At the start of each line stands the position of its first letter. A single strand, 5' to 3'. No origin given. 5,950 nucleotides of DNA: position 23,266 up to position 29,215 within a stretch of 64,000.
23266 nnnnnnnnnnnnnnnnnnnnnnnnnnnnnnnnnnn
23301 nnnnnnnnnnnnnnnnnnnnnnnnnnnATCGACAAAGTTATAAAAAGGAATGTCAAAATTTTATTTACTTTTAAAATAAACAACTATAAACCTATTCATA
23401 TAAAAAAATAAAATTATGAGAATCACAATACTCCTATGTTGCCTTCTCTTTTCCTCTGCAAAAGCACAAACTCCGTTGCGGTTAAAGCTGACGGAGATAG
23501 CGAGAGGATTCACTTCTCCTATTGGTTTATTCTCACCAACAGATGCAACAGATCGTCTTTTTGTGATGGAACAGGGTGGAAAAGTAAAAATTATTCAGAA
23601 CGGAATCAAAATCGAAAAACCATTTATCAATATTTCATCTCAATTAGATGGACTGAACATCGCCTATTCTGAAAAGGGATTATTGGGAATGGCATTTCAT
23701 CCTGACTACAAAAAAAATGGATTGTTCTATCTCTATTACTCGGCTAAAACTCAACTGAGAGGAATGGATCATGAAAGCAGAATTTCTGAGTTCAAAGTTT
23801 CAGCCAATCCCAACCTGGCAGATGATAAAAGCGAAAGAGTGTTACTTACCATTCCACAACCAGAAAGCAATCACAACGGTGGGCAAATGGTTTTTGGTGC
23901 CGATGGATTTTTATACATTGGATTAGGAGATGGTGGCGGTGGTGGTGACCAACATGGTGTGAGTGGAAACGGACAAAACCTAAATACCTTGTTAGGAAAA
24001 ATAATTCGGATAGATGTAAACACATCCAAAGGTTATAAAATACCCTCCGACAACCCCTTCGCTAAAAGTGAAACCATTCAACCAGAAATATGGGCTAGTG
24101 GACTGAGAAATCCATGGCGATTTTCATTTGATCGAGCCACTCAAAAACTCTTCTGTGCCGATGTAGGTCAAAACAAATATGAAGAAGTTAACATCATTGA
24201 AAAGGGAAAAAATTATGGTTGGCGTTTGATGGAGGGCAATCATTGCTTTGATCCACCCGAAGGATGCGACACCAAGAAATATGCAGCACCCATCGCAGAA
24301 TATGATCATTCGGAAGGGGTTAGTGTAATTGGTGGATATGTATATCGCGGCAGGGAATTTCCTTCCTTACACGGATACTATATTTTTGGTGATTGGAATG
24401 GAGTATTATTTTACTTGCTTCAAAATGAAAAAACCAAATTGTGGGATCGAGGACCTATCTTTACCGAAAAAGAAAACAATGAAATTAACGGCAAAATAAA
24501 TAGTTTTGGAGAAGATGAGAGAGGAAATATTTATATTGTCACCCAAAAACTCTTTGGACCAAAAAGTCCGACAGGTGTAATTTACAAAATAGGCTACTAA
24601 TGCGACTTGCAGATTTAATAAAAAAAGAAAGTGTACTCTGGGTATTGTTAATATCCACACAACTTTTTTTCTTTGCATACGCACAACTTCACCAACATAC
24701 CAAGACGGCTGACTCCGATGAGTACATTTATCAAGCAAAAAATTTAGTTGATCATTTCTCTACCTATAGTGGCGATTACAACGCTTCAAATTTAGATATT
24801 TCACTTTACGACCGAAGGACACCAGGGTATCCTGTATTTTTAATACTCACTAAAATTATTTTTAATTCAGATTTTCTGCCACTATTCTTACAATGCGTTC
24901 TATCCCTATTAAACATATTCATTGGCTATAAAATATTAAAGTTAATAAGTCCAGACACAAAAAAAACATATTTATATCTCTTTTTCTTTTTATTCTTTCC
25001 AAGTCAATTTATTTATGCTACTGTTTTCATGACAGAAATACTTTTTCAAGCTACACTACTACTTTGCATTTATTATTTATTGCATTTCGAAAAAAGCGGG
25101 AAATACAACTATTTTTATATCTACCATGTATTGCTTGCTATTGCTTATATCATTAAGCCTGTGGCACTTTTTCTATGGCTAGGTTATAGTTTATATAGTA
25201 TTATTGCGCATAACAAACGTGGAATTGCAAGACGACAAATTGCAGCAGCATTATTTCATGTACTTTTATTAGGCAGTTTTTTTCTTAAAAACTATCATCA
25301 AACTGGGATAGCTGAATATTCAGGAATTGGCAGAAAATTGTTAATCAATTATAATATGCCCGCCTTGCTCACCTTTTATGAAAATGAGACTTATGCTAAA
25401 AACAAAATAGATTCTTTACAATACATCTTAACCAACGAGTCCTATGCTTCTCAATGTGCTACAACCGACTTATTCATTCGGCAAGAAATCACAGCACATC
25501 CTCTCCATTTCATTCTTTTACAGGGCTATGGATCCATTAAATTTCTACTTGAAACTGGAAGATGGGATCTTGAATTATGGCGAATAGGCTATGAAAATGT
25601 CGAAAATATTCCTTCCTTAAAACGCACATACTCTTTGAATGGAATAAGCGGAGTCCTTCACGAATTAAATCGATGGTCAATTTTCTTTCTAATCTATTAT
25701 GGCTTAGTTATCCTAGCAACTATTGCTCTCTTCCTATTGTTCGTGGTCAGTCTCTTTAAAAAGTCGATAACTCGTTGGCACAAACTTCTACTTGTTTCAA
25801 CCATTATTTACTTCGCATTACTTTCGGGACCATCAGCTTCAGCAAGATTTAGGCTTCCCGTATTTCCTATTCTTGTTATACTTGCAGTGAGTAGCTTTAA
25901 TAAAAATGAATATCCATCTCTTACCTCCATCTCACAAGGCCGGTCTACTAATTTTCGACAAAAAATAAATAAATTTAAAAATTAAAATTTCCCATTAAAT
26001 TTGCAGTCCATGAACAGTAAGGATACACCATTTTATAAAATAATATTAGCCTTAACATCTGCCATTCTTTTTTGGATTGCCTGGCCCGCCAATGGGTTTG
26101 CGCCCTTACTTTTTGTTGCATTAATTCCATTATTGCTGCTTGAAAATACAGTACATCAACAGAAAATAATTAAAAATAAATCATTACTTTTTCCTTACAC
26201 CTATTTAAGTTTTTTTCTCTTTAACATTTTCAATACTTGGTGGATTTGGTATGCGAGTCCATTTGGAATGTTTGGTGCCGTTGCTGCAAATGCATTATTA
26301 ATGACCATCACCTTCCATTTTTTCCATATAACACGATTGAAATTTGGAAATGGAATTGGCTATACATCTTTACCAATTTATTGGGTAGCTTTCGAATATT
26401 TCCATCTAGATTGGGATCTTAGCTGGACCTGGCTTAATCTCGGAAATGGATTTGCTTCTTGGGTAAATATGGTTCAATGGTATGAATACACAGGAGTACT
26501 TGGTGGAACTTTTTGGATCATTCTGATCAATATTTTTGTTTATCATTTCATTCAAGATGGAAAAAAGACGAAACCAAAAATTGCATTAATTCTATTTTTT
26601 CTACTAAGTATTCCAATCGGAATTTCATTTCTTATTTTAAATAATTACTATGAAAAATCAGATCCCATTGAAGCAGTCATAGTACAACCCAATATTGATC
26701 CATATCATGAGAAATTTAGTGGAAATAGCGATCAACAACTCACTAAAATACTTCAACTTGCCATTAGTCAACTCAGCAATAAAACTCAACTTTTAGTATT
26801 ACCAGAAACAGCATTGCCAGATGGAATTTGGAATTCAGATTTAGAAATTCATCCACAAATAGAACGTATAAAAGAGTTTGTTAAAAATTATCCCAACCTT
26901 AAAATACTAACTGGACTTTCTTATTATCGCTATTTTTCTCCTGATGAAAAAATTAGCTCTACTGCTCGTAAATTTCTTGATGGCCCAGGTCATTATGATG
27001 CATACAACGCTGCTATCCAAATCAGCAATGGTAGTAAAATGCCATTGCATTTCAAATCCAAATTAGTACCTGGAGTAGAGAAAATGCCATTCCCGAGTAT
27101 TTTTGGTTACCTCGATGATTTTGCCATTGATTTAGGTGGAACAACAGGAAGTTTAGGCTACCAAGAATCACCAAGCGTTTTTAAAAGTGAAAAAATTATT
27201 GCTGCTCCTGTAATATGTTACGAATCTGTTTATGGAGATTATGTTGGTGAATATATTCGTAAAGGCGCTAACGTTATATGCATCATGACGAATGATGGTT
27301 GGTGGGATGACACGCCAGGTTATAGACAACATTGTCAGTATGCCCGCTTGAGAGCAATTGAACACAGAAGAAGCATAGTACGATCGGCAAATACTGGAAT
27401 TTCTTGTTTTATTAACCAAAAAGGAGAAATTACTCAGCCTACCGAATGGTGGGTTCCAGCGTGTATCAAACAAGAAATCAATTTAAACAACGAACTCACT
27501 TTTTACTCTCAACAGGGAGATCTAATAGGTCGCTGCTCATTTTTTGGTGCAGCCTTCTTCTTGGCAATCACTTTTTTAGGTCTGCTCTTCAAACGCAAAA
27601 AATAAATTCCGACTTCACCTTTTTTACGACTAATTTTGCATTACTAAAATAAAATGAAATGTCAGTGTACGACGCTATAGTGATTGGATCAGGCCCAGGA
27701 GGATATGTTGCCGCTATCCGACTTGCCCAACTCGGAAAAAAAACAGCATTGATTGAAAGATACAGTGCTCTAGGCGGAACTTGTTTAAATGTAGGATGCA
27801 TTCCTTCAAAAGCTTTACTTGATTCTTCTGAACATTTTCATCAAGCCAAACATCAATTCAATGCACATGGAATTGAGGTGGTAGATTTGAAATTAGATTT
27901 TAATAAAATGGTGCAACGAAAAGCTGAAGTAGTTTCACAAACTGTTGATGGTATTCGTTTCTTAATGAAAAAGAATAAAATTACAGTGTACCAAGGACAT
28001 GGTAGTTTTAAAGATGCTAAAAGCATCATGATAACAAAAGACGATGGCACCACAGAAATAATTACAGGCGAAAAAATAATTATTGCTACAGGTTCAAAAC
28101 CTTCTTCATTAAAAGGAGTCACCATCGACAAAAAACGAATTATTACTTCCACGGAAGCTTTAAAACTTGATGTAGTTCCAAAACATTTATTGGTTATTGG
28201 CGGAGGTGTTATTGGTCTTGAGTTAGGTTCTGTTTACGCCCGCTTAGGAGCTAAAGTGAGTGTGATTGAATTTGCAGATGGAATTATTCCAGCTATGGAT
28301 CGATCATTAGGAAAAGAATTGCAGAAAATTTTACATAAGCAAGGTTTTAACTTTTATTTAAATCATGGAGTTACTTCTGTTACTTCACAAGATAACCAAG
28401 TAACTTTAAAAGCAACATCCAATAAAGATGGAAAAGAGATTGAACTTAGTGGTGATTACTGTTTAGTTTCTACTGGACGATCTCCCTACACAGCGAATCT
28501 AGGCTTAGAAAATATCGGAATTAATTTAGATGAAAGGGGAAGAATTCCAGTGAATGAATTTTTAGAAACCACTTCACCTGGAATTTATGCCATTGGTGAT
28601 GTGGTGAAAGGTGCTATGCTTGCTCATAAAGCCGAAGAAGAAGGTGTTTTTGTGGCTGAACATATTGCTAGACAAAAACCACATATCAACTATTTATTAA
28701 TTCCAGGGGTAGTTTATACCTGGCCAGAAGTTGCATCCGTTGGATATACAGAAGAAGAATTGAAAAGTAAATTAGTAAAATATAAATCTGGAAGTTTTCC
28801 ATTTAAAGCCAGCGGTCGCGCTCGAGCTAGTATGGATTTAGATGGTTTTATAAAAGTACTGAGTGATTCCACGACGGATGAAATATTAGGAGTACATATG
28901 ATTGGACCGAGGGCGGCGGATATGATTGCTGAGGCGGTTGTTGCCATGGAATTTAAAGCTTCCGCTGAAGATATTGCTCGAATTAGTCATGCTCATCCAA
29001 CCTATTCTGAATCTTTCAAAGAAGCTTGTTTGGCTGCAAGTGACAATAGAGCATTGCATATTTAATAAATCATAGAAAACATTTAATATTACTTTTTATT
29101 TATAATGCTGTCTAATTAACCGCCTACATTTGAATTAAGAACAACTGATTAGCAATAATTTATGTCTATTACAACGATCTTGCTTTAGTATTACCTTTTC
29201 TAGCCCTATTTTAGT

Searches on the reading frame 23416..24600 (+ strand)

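Call 91: search_protein_families(library=pfam, max_evalue=0.00001, proteins=[window:23416-24600:+])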
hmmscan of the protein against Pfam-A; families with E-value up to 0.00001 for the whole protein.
window:23416-24600:+ (394 aa): 1 family
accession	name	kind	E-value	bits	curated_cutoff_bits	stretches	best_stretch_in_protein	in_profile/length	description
PF07995.17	GSDH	-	7.1e-50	170.6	25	1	41-377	10-324/332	Glucose / Sorbosone dehydrogenase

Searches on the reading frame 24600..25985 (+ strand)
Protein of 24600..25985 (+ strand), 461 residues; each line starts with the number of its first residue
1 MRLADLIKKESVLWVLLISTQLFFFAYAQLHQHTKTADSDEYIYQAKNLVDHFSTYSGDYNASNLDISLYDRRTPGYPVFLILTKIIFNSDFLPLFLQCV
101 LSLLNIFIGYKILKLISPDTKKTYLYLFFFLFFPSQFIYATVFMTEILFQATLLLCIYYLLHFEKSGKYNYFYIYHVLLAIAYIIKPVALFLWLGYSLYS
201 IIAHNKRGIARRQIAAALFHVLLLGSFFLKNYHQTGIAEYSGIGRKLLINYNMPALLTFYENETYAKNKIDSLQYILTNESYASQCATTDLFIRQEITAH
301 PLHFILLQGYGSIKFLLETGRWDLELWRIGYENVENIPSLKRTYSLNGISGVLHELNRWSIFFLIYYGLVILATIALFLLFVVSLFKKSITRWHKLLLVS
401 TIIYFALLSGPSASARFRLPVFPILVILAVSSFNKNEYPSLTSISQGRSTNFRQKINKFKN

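Call 91: search_protein_families(library=pfam, max_evalue=0.00001, proteins=[window:24600-25985:+])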
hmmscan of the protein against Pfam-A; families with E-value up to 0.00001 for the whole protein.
window:24600-25985:+ (461 aa): 1 family
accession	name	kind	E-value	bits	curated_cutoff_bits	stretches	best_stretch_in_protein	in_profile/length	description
PF13231.12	PMT_2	-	7.3e-08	33.2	26.1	1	82-223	12-152/160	Dolichyl-phosphate-mannose-protein mannosyltransferase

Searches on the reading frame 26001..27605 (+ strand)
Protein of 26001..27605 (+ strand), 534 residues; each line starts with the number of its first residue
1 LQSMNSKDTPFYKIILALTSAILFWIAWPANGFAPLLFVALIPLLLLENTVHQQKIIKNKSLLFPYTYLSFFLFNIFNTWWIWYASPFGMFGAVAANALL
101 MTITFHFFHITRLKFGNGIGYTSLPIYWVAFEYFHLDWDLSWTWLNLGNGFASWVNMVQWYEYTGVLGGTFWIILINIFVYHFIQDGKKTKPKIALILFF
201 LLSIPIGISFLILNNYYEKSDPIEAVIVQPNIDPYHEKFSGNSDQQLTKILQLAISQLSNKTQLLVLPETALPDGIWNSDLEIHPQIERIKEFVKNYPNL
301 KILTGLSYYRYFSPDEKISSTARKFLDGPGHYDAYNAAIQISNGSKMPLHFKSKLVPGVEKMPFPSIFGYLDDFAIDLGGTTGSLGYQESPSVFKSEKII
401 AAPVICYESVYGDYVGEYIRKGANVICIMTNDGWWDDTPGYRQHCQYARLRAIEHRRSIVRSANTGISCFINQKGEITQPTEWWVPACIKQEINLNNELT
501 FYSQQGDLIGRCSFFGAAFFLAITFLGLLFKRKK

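Call 91: search_protein_families(library=pfam, max_evalue=0.00001, proteins=[window:26001-27605:+])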
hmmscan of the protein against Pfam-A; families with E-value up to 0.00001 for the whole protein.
window:26001-27605:+ (534 aa): 2 families
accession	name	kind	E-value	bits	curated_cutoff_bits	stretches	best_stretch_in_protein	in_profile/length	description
PF20154.4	LNT_N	-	4.5e-19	69.6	27.1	1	20-178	1-158/159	Apolipoprotein N-acyltransferase N-terminal domain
PF00795.27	CN_hydrolase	-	3.1e-13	50.1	23.2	1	228-496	5-249/256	Carbon-nitrogen hydrolase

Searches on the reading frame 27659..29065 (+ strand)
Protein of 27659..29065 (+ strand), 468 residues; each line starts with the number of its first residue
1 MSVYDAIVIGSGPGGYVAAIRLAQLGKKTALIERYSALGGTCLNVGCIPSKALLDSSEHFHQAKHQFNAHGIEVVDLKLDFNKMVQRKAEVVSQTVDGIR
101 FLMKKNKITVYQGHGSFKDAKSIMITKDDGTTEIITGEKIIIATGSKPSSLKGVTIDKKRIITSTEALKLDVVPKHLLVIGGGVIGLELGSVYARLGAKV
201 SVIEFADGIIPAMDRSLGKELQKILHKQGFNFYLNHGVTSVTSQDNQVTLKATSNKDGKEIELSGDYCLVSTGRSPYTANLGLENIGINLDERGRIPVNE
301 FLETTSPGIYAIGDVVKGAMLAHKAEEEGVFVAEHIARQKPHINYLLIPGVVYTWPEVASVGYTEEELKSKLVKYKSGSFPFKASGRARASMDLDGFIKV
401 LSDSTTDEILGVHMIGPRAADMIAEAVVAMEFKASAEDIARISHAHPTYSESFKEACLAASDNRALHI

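Call 91: search_protein_families(library=pfam, max_evalue=0.00001, proteins=[window:27659-29065:+])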
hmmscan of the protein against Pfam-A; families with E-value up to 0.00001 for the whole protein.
window:27659-29065:+ (468 aa): 10 families
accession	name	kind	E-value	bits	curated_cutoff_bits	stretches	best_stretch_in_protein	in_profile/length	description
PF07992.20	Pyr_redox_2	-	1.2e-76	258.4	26.1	1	4-329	1-291/291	Pyridine nucleotide-disulphide oxidoreductase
PF02852.28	Pyr_redox_dim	-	8e-38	129.5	25.3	1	348-456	1-109/110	Pyridine nucleotide-disulphide oxidoreductase, dimerisation domain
PF00070.33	Pyr_redox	-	3.9e-23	82.2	22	1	176-251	1-80/82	Pyridine nucleotide-disulphide oxidoreductase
PF13738.12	Pyr_redox_3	-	2.8e-12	47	30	1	7-313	1-305/305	Pyridine nucleotide-disulphide oxidoreductase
PF12831.13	FAD_oxidored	-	6.5e-11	42.6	27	1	5-47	1-43/416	FAD dependent oxidoreductase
PF13450.12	NAD_binding_8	-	8.6e-09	36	21.9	0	8-43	1-36/68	NAD(P)-binding Rossmann-like domain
PF01494.25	FAD_binding_3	-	2e-08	34.3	22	0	5-36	3-34/349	FAD binding domain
PF01134.28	GIDA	-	1.1e-07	31.8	22.1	1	5-146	1-150/391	Glucose inhibited division protein A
PF03486.20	HI0933_like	-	2.3e-07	30.9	50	0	5-39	2-36/244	HI0933-like protein Rossmann domain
PF00890.30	FAD_binding_2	-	2.9e-07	30.5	20.4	1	5-41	1-37/414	FAD binding domain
